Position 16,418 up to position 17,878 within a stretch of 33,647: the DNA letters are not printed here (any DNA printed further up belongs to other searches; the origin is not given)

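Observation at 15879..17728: dnaX split at an A10 run: the 0-frame stop gives a gamma-like product, and a -1 shift (or one extra A) gives full-length tau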

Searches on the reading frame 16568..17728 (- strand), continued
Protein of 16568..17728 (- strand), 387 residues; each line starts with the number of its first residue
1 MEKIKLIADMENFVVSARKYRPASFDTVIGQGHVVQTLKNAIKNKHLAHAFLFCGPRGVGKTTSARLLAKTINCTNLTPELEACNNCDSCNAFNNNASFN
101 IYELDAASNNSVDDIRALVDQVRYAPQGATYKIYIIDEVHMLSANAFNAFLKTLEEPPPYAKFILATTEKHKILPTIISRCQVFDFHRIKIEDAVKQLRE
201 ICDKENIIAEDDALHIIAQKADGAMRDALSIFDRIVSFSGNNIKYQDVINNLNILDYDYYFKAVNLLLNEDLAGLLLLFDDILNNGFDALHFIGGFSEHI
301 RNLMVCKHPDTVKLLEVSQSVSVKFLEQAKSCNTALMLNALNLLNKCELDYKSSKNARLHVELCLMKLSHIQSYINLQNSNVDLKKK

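Call 19: find_encoding_contigs(protein=P0001, flank=2000, max_places=2)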
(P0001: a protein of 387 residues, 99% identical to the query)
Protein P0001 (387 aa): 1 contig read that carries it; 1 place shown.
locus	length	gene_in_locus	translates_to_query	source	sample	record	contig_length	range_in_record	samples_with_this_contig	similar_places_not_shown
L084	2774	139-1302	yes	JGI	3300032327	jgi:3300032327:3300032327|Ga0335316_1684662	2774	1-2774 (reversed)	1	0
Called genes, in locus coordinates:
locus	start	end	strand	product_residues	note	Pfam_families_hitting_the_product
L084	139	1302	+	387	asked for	PF05496:RuvB_N (faint), PF13177:DNA_pol3_delta2, PF13173:AAA_14 (faint), PF13401:AAA_22 (weak), PF00004:AAA, PF22608:DNAX_ATPase_lid, PF21960:RCF1-5-like_lid (weak), PF12169:DNA_pol3_gamma3 (weak), +1 more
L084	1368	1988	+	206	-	PF28557:DUF8439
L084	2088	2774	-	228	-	?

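Call 20: find_encoding_contigs(protein=P0004, flank=1500, max_places=2)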
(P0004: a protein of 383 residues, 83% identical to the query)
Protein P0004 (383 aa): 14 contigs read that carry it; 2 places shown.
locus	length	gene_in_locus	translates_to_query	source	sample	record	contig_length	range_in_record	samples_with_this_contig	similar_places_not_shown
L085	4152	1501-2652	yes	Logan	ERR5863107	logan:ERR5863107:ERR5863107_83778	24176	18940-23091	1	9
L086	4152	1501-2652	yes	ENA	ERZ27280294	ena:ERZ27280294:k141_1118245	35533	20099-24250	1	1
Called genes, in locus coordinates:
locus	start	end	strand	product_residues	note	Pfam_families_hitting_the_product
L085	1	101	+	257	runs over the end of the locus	PF01048:PNP_UDP_1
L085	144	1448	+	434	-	PF00919:UPF0004, PF04055:Radical_SAM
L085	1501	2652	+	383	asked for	PF05496:RuvB_N (faint), PF13177:DNA_pol3_delta2, PF13401:AAA_22 (weak), PF00004:AAA, PF07728:AAA_5 (faint), PF21960:RCF1-5-like_lid (weak), PF22608:DNAX_ATPase_lid, PF12169:DNA_pol3_gamma3 (weak), +1 more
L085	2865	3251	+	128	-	PF28557:DUF8439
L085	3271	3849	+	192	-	PF04367:DUF502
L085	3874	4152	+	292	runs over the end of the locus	PF01040:UbiA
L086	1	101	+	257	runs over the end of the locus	PF01048:PNP_UDP_1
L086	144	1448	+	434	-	PF00919:UPF0004, PF04055:Radical_SAM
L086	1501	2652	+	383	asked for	PF05496:RuvB_N (faint), PF13177:DNA_pol3_delta2, PF13401:AAA_22 (weak), PF00004:AAA, PF07728:AAA_5 (faint), PF21960:RCF1-5-like_lid (weak), PF22608:DNAX_ATPase_lid, PF12169:DNA_pol3_gamma3 (weak), +1 more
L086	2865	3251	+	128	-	PF28557:DUF8439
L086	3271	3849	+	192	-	PF04367:DUF502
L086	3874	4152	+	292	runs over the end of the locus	PF01040:UbiA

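Call 21: find_encoding_contigs(protein=P0006, flank=1500, max_places=2)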
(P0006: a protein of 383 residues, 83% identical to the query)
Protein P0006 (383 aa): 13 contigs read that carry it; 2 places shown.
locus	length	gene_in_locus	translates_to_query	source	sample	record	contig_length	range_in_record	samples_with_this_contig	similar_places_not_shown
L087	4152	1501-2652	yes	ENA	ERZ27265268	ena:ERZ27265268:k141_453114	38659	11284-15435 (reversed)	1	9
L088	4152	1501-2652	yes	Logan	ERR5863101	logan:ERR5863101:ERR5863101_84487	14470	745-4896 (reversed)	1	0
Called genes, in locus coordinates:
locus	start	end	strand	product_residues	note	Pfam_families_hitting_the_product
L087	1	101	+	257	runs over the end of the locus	PF01048:PNP_UDP_1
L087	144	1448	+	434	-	PF00919:UPF0004, PF04055:Radical_SAM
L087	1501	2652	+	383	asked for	PF05496:RuvB_N (faint), PF13177:DNA_pol3_delta2, PF13401:AAA_22 (weak), PF00004:AAA, PF07728:AAA_5 (faint), PF21960:RCF1-5-like_lid (weak), PF22608:DNAX_ATPase_lid, PF12169:DNA_pol3_gamma3 (weak), +1 more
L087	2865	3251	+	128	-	PF28557:DUF8439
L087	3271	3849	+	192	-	PF04367:DUF502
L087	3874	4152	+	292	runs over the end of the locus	PF01040:UbiA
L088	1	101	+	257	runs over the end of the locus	PF01048:PNP_UDP_1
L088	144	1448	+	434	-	PF00919:UPF0004, PF04055:Radical_SAM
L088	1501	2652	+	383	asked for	PF05496:RuvB_N (faint), PF13177:DNA_pol3_delta2, PF13401:AAA_22 (weak), PF00004:AAA, PF07728:AAA_5 (faint), PF21960:RCF1-5-like_lid (weak), PF22608:DNAX_ATPase_lid, PF12169:DNA_pol3_gamma3 (weak), +1 more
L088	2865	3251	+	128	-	PF28557:DUF8439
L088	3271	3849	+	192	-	PF04367:DUF502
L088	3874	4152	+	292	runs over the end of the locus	PF01040:UbiA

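Call 22: find_encoding_contigs(protein=P0007, flank=1500, max_places=1)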
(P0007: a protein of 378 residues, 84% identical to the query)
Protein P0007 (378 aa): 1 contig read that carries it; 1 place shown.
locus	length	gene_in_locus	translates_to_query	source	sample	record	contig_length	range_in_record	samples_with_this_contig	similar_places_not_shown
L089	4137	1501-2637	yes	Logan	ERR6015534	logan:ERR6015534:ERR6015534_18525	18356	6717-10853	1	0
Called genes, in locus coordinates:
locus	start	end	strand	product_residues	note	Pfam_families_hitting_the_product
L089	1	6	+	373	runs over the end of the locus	PF13439:Glyco_transf_4, PF00534:Glycos_transf_1, PF13692:Glyco_trans_1_4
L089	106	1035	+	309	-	PF03301:Trp_dioxygenase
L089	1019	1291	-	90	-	-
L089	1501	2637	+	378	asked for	PF05496:RuvB_N (faint), PF13177:DNA_pol3_delta2, PF13401:AAA_22 (weak), PF00004:AAA, PF07728:AAA_5 (faint), PF21960:RCF1-5-like_lid (weak), PF22608:DNAX_ATPase_lid, PF12169:DNA_pol3_gamma3 (weak), +1 more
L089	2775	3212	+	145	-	PF28557:DUF8439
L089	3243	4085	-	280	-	PF00781:DAGK_cat, PF19279:YegS_C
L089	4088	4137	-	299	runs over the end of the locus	PF16119:DUF4835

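Call 23: find_encoding_contigs(protein=P0009, flank=1500, max_places=1)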
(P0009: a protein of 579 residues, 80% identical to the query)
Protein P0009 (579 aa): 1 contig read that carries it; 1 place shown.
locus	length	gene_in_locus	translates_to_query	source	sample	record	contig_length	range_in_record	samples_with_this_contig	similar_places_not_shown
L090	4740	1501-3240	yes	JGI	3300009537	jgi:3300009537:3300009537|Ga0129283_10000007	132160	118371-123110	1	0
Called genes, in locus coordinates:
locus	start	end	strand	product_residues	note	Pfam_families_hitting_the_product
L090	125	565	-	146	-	PF01281:Ribosomal_L9_N, PF03948:Ribosomal_L9_C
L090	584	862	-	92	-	PF01084:Ribosomal_S18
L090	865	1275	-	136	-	PF01250:Ribosomal_S6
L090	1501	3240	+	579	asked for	PF05496:RuvB_N (faint), PF13177:DNA_pol3_delta2, PF13401:AAA_22 (weak), PF00004:AAA, PF21960:RCF1-5-like_lid (weak), PF22608:DNAX_ATPase_lid, PF12169:DNA_pol3_gamma3 (weak), PF28557:DUF8439, +2 more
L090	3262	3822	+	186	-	PF04367:DUF502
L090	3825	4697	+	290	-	PF01040:UbiA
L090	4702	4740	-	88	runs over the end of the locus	PF00708:Acylphosphatase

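Call 24: find_encoding_contigs(protein=P0011, flank=1500, max_places=2)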
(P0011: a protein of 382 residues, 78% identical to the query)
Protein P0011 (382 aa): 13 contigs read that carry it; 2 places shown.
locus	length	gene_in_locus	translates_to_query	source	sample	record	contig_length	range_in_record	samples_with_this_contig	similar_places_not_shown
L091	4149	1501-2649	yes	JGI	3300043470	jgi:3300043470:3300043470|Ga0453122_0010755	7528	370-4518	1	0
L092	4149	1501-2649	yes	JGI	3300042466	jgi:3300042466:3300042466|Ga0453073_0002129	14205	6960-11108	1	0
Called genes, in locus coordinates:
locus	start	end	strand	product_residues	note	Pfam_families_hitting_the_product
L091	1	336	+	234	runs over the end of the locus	?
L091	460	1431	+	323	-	PF08885:GSCFA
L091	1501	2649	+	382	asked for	PF05496:RuvB_N (faint), PF13177:DNA_pol3_delta2, PF13401:AAA_22, PF00004:AAA, PF07728:AAA_5 (weak), PF22608:DNAX_ATPase_lid, PF12169:DNA_pol3_gamma3, PF21694:DNA_pol3_delta_C (weak), +1 more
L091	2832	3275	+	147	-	PF28557:DUF8439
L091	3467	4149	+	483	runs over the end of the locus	PF19295:SufBD_N, PF01458:SUFBD_core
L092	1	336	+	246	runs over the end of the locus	-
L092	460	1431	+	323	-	PF08885:GSCFA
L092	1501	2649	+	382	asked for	PF05496:RuvB_N (faint), PF13177:DNA_pol3_delta2, PF13401:AAA_22, PF00004:AAA, PF07728:AAA_5 (weak), PF22608:DNAX_ATPase_lid, PF12169:DNA_pol3_gamma3, PF21694:DNA_pol3_delta_C (weak), +1 more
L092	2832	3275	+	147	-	PF28557:DUF8439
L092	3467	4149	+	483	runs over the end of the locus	PF19295:SufBD_N, PF01458:SUFBD_core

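Call 33: find_related_loci(query=window:16568-17728:-, collection=metagenome_contigs, flank=900)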
Query window:16568-17728:- (387 aa) in metagenome_contigs; peptide patterns used: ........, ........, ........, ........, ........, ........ (x = any residue, [..] = any of these).
600 stretches matched a pattern (row limit reached: there are more); 596 encode a relative of the query (tblastn E <= 1e-3); the best 80 are kept; 80 distinct loci.
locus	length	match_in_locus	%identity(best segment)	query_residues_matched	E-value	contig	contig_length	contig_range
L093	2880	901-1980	65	9-368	7e-168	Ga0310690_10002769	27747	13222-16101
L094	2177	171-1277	65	10-377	6e-172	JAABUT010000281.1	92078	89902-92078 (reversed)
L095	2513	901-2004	63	5-372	2e-168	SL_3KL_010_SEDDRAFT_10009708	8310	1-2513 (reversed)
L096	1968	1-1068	65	22-377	4e-167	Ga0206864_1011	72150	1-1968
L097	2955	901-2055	60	3-387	5e-161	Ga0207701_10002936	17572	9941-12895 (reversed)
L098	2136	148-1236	63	10-372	7e-166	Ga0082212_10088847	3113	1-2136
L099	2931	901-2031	60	7-387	6e-160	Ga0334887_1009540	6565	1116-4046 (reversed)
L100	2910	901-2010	61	6-375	6e-158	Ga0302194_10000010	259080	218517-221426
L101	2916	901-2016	60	2-373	2e-157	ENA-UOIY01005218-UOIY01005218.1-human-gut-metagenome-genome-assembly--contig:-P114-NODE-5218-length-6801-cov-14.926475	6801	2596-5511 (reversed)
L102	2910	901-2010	60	2-371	2e-156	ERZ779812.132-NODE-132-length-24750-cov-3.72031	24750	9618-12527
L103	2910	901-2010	60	2-371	6e-156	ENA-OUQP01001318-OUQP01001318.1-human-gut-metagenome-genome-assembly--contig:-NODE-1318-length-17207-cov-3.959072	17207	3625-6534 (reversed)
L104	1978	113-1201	60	10-372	4e-167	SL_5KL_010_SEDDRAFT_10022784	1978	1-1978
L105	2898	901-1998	61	8-372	1e-155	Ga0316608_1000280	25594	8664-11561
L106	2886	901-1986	61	10-371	3e-155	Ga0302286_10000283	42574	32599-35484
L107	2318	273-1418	58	11-387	4e-159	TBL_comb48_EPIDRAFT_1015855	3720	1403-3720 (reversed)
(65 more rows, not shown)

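Call 37: find_encoding_contigs(protein=P0046, flank=900, max_places=1)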
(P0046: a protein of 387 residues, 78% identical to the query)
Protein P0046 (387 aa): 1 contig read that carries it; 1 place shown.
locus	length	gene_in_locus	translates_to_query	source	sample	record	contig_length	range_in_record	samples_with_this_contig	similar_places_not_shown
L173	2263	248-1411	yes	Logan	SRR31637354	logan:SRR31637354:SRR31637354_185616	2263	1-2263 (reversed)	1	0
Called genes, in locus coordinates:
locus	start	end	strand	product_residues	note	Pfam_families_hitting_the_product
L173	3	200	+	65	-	?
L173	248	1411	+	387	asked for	PF05496:RuvB_N (faint), PF13177:DNA_pol3_delta2, PF13401:AAA_22 (weak), PF00004:AAA, PF07728:AAA_5 (faint), PF13173:AAA_14 (faint), PF22608:DNAX_ATPase_lid, PF12169:DNA_pol3_gamma3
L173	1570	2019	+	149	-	PF28557:DUF8439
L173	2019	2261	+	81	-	?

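Call 38: find_encoding_contigs(protein=P0040, flank=900, max_places=1)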
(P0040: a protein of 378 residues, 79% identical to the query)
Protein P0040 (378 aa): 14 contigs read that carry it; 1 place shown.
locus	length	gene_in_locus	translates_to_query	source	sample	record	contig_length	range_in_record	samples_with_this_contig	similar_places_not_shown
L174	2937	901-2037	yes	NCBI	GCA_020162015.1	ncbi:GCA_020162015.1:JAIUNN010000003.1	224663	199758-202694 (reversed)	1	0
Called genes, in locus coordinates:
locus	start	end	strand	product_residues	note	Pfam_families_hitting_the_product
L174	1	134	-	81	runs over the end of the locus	PF01084:Ribosomal_S18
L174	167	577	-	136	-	PF01250:Ribosomal_S6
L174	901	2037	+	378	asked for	PF05496:RuvB_N (faint), PF13177:DNA_pol3_delta2, PF13401:AAA_22 (weak), PF00004:AAA, PF07728:AAA_5 (faint), PF21960:RCF1-5-like_lid (weak), PF22608:DNAX_ATPase_lid, PF12169:DNA_pol3_gamma3 (weak), +1 more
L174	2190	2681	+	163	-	PF28557:DUF8439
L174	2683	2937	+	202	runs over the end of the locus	PF04367:DUF502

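Call 39: find_encoding_contigs(protein=P0095, flank=900, max_places=1)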
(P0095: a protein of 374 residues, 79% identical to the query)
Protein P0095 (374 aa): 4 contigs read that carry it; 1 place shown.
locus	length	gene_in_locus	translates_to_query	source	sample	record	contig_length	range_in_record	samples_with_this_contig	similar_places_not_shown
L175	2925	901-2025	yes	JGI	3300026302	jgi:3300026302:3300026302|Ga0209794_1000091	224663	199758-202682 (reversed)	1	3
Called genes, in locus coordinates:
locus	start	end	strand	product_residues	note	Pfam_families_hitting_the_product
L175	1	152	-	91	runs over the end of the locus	PF01084:Ribosomal_S18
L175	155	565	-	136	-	PF01250:Ribosomal_S6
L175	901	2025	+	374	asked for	PF05496:RuvB_N (faint), PF13177:DNA_pol3_delta2, PF13173:AAA_14 (faint), PF13401:AAA_22 (weak), PF00004:AAA, PF21960:RCF1-5-like_lid (weak), PF22608:DNAX_ATPase_lid, PF12169:DNA_pol3_gamma3 (weak), +1 more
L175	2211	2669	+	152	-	PF28557:DUF8439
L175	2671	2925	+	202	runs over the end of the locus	PF04367:DUF502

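Call 40: find_encoding_contigs(protein=P0033, flank=900, max_places=1)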
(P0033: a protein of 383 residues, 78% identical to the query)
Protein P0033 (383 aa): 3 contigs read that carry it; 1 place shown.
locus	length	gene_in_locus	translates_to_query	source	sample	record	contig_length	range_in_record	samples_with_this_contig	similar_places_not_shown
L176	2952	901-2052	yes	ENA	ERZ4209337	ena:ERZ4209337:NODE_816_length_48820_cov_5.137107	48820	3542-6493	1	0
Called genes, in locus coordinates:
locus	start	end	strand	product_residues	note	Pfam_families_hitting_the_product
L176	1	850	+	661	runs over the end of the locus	PF13424:TPR_12 (faint), PF00512:HisKA, PF02518:HATPase_c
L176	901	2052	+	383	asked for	PF05496:RuvB_N (faint), PF13177:DNA_pol3_delta2, PF13401:AAA_22 (weak), PF00004:AAA, PF07728:AAA_5 (faint), PF21960:RCF1-5-like_lid (weak), PF22608:DNAX_ATPase_lid, PF12169:DNA_pol3_gamma3 (weak), +2 more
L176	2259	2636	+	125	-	PF28557:DUF8439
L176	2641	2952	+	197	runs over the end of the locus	PF04367:DUF502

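Call 69: list_cluster_members(proteins=[P0001, P0002])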
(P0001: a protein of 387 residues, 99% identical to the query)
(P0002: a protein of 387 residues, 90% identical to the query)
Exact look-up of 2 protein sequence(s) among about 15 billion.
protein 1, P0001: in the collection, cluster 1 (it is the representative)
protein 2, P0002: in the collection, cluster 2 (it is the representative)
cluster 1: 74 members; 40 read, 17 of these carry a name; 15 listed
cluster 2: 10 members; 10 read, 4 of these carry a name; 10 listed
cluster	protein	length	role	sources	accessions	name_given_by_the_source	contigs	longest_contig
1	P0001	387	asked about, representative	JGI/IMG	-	-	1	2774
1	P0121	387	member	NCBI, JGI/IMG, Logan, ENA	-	-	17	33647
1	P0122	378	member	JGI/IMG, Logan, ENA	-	DNA polymerase-3 subunit gamma/tau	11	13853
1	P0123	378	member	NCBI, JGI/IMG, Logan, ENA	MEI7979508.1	MAG: DNA polymerase III subunit gamma/tau [Bacteroidota bacterium] | DNA polymerase-3 subunit gamma/tau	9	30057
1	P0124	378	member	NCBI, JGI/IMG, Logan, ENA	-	DNA polymerase-3 subunit gamma/tau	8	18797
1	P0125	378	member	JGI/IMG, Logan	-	DNA polymerase-3 subunit gamma/tau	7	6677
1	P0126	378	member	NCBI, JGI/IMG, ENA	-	DNA polymerase-3 subunit gamma/tau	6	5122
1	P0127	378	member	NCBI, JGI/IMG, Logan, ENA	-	DNA polymerase-3 subunit gamma/tau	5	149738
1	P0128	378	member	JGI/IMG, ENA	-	DNA polymerase-3 subunit gamma/tau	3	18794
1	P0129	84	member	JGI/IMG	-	DNA polymerase-3 subunit gamma/tau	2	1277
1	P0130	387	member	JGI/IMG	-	DNA polymerase-3 subunit gamma/tau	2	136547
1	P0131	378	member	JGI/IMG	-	DNA polymerase-3 subunit gamma/tau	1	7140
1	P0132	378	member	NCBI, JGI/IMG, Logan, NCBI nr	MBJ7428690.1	MAG: DNA polymerase III subunit gamma/tau [Bacteroidia bacterium] | DNA polymerase III subunit gamma/tau [Bacteroidia bacterium]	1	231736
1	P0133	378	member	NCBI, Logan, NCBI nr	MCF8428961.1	MAG: DNA polymerase III subunit gamma/tau [Bacteroidia bacterium] | DNA polymerase III subunit gamma/tau [Bacteroidia bacterium]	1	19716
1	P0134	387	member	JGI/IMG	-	DNA polymerase-3 subunit gamma/tau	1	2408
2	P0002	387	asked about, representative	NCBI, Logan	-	-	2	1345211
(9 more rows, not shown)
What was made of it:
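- Its 74-member cluster contains 378- and 387-aa forms plus one 84-aa fragment, from NCBI, JGI, ENA and Logan (call 69). The same truncated product appears on dozens of contigs from four data sources (call 69).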
